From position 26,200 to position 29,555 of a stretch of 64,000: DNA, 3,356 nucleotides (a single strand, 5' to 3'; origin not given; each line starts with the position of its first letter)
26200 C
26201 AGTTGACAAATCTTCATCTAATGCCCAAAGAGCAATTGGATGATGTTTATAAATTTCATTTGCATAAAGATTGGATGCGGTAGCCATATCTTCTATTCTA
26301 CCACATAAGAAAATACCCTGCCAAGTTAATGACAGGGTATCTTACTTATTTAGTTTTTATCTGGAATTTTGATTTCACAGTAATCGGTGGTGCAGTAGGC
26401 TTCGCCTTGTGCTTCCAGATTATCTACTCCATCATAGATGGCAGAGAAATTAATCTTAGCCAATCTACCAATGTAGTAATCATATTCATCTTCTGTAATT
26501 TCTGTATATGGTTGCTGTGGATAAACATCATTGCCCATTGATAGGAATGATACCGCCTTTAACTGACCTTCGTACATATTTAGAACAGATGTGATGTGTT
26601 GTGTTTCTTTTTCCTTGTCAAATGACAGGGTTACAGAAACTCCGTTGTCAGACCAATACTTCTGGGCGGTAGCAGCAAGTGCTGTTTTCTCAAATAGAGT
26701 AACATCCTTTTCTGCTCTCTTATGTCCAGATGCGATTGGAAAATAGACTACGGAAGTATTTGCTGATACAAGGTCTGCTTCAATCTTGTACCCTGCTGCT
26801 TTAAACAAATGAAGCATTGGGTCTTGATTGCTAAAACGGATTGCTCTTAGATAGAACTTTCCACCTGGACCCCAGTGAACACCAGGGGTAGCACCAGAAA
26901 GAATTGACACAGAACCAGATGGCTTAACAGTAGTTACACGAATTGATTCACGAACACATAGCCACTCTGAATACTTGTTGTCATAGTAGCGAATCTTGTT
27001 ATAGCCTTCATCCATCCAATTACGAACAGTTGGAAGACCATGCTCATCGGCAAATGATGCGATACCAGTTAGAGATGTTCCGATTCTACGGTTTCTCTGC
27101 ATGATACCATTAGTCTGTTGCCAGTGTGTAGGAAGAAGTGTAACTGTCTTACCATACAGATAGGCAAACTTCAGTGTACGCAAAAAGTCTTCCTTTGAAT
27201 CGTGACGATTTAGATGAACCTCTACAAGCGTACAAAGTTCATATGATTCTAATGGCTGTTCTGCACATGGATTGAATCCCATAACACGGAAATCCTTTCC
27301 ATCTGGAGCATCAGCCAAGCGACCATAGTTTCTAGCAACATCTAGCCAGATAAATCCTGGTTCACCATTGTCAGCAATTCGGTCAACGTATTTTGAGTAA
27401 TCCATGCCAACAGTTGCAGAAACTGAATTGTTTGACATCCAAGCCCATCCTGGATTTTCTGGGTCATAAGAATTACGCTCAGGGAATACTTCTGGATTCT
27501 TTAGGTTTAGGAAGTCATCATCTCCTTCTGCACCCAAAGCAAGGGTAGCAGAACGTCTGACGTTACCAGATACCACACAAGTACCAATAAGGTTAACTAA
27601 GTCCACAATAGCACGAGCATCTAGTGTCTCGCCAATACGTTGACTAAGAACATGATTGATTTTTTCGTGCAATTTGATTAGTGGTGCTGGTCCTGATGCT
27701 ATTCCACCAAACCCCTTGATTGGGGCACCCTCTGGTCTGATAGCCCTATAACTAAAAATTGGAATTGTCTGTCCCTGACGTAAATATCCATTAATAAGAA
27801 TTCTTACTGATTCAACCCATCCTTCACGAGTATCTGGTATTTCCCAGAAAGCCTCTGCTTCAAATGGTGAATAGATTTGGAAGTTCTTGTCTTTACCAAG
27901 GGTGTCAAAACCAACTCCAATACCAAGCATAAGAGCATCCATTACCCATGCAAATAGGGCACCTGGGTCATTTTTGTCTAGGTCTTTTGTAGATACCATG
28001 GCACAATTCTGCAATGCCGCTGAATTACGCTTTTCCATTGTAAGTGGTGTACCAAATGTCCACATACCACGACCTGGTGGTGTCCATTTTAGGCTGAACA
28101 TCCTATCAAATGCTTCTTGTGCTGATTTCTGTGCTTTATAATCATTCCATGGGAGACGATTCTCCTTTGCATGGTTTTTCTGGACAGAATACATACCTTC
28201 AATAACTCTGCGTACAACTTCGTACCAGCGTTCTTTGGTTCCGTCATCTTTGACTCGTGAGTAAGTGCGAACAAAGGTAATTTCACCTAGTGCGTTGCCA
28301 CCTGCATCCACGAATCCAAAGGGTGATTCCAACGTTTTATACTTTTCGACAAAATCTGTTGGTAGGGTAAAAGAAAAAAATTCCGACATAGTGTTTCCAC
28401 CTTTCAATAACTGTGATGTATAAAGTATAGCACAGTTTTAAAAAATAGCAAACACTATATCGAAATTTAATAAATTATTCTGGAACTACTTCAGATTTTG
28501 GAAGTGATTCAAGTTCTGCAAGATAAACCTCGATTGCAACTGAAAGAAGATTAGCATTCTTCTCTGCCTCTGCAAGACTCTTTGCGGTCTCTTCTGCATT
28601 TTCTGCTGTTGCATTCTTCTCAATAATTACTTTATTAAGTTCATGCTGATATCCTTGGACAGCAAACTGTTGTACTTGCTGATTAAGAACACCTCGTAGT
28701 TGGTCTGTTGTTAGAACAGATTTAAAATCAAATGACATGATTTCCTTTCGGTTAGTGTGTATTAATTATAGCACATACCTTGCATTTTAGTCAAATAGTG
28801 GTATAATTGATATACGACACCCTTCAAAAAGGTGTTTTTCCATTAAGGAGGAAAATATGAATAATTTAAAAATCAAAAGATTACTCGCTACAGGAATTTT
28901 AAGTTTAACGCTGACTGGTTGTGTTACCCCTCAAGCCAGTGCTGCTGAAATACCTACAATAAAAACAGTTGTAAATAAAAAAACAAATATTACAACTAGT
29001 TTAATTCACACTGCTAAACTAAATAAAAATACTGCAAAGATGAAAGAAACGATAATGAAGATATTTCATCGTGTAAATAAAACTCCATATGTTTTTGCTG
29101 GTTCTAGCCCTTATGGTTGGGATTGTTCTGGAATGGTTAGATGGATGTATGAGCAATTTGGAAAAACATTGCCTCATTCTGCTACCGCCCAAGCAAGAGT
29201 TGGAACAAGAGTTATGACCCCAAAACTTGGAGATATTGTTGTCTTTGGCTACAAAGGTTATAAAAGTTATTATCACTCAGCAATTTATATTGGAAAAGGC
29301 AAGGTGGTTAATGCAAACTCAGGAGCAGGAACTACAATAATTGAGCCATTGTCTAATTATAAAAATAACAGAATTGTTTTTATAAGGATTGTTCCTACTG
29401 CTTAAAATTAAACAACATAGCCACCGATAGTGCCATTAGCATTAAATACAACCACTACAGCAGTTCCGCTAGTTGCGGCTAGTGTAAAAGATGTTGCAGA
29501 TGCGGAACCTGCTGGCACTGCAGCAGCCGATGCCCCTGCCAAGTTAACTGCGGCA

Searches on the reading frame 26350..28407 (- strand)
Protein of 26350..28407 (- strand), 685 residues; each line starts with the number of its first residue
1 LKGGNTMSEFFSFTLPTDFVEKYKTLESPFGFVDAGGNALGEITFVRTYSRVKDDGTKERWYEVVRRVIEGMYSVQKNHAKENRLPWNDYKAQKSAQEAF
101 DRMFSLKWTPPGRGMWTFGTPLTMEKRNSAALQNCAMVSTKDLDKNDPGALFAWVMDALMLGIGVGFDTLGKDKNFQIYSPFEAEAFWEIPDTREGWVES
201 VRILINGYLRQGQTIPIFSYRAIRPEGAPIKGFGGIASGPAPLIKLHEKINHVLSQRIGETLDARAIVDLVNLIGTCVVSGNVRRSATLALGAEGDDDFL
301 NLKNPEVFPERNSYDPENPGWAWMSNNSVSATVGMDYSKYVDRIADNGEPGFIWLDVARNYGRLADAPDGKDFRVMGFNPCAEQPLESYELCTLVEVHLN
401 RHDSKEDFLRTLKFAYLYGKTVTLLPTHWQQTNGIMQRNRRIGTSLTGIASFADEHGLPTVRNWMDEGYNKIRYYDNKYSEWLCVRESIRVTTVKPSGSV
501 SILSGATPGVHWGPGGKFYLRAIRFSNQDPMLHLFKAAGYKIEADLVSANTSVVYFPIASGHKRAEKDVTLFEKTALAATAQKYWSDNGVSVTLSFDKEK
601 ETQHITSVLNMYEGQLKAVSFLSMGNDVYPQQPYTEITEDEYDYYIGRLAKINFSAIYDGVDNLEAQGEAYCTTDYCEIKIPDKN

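Call 7: search_protein_families(library=phrogs, proteins=[window:26350-28407:-])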
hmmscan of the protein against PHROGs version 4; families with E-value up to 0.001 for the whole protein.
window:26350-28407:- (685 aa): 2 families
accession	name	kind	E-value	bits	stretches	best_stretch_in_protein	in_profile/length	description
phrog_367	-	DNA, RNA and nucleotide metabolism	3.5e-137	459.5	1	18-680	8-697/701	ribonucleotide reductase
phrog_84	-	DNA, RNA and nucleotide metabolism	1.8e-06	27.3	0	345-482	457-605/975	ribonucleoside-diphosphate reductase large subunit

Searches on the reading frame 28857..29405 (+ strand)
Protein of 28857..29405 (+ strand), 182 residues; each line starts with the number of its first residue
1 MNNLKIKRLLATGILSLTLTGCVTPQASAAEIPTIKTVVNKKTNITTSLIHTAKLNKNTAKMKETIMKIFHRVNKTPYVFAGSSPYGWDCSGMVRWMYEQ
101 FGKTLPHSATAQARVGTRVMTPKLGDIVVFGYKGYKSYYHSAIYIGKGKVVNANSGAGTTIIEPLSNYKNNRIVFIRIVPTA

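Call 26: search_protein_families(library=pfam, max_evalue=0.01, proteins=[window:28857-29405:+])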
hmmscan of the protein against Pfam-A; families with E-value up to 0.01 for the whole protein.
window:28857-29405:+ (182 aa): 3 families
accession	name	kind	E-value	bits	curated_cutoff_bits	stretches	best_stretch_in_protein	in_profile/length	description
PF00877.26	NLPC_P60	-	2.4e-18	66.5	23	1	76-174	2-101/105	NlpC/P60 family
PF05257.22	CHAP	-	0.00026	21.8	26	1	84-143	6-65/81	CHAP domain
PF08405.16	Calici_PP_N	-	0.0038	16.6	24.2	1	116-158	3-42/358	Viral polyprotein N-terminal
